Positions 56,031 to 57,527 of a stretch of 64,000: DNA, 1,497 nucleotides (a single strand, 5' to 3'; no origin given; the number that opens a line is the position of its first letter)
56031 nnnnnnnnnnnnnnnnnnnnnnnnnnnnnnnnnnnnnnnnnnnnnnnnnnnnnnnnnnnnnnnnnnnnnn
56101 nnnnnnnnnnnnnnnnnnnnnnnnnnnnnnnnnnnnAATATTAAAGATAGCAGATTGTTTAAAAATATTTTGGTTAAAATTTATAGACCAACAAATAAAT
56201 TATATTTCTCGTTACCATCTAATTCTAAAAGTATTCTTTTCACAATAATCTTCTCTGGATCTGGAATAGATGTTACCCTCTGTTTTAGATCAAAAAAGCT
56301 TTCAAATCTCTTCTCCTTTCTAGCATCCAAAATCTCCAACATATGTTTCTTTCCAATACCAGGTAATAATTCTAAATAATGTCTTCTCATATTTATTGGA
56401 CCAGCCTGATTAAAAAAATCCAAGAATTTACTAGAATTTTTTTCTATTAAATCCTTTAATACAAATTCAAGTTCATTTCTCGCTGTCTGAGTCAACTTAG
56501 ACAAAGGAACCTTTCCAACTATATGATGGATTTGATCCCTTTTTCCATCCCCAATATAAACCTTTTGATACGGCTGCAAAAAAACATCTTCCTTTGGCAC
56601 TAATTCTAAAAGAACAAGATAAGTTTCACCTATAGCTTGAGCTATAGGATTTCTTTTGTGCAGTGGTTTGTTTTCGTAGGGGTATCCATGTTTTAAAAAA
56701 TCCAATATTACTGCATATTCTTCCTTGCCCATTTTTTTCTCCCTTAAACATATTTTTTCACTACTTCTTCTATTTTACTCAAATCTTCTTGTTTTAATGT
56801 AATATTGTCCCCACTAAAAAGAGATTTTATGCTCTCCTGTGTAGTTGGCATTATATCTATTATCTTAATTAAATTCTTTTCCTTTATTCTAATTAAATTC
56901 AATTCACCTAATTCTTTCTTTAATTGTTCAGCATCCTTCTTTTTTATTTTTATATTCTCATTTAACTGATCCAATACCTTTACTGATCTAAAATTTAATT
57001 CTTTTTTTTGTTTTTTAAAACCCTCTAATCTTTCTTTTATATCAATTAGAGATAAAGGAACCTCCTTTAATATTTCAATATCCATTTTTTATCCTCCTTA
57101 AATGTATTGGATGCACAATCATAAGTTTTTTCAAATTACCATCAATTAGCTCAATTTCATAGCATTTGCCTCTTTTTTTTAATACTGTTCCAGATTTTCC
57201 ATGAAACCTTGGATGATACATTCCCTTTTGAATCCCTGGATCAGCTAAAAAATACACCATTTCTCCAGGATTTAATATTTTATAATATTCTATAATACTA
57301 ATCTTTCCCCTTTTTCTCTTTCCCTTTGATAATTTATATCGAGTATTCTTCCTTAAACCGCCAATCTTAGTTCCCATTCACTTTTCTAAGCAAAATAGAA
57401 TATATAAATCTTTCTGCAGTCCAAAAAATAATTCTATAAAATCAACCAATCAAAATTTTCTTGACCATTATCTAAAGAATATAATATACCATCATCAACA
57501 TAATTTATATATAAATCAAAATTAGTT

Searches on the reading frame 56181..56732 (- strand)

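Call 4: search_protein_families(library=pfam, max_evalue=0.01, proteins=[window:56181-56732:-])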
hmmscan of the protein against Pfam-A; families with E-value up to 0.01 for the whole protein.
window:56181-56732:- (183 aa): 2 families
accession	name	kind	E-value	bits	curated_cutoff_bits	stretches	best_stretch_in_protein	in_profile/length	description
PF04919.18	DUF655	-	1.9e-62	210.8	22.2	1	4-181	2-180/181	Protein of unknown function (DUF655)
PF14579.12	HHH_6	-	0.0005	20.6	25.6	1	121-154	28-62/90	Helix-hairpin-helix motif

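Call 5: search_protein_families(library=ncbifam, max_evalue=0.01, proteins=[window:56181-56732:-])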
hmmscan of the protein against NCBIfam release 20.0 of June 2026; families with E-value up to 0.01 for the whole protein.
window:56181-56732:- (183 aa): 1 family
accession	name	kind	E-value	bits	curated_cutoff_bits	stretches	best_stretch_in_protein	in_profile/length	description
NF001688.0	PRK00448.1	equivalog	0.0078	13.8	873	1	121-180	1384-1444/1445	PolC-type DNA polymerase III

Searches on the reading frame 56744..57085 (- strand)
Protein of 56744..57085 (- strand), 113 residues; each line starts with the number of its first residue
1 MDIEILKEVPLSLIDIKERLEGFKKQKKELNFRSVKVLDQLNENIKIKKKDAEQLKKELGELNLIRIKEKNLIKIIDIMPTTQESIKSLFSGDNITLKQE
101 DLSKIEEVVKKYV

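Call 4: search_protein_families(library=pfam, max_evalue=0.01, proteins=[window:56744-57085:-])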
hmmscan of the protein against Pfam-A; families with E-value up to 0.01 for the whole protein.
window:56744-57085:- (113 aa): 1 family
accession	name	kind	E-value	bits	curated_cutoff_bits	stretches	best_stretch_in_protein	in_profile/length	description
PF03874.21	RNA_pol_Rpb4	-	2.3e-05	25.1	25.6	1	12-112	10-115/116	RNA polymerase Rpb4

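Call 5: search_protein_families(library=ncbifam, max_evalue=0.01, proteins=[window:56744-57085:-])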
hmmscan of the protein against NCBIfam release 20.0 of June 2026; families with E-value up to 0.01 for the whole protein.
window:56744-57085:- (113 aa): 8 families
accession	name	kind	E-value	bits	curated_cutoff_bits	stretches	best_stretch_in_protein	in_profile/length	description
NF011555.0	PRK14981.2-1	equivalog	1.1e-12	48.7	170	1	5-112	6-110/114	DNA-directed RNA polymerase subunit F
NF011557.0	PRK14981.2-3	equivalog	5.7e-12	45.8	133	1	17-112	11-103/105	DNA-directed RNA polymerase subunit F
NF011550.0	PRK14981.1-1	equivalog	6.4e-10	39.8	159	1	23-113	30-118/118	RNA polymerase Rpb4 family protein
NF011554.0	PRK14981.1-6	equivalog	7.3e-10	39.1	147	1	24-112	24-106/107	DNA-directed RNA polymerase subunit F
NF011552.0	PRK14981.1-4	equivalog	1.3e-08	35.2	156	1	4-111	5-114/117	DNA-directed RNA polymerase subunit F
NF011553.0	PRK14981.1-5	equivalog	3.1e-06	27.3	152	1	39-113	39-111/113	DNA-directed RNA polymerase subunit F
NF011556.0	PRK14981.2-2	equivalog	2.2e-05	24.3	182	1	2-112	6-117/124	DNA-directed RNA polymerase subunit F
NF011551.0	PRK14981.1-3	equivalog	3.5e-05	24.1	183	1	16-112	22-118/120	DNA-directed RNA polymerase subunit F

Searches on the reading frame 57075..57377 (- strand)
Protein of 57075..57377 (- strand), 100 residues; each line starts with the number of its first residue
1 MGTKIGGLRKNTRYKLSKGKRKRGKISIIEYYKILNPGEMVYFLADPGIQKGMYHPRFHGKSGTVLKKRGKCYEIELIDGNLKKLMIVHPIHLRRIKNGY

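Call 4: search_protein_families(library=pfam, max_evalue=0.01, proteins=[window:57075-57377:-])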
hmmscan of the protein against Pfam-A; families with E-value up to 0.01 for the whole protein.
window:57075-57377:- (100 aa): 1 family
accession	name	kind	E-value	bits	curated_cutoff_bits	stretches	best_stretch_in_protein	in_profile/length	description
PF01157.24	Ribosomal_L21e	-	1.2e-23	83.3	27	1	6-97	5-100/101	Ribosomal protein L21e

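Call 5: search_protein_families(library=ncbifam, max_evalue=0.01, proteins=[window:57075-57377:-])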
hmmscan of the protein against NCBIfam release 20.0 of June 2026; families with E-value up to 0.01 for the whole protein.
window:57075-57377:- (100 aa): 1 family
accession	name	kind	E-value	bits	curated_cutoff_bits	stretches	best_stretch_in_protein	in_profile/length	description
NF003303.0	PRK04306.1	equivalog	1.4e-29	101.7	97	1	4-97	4-97/98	50S ribosomal protein L21e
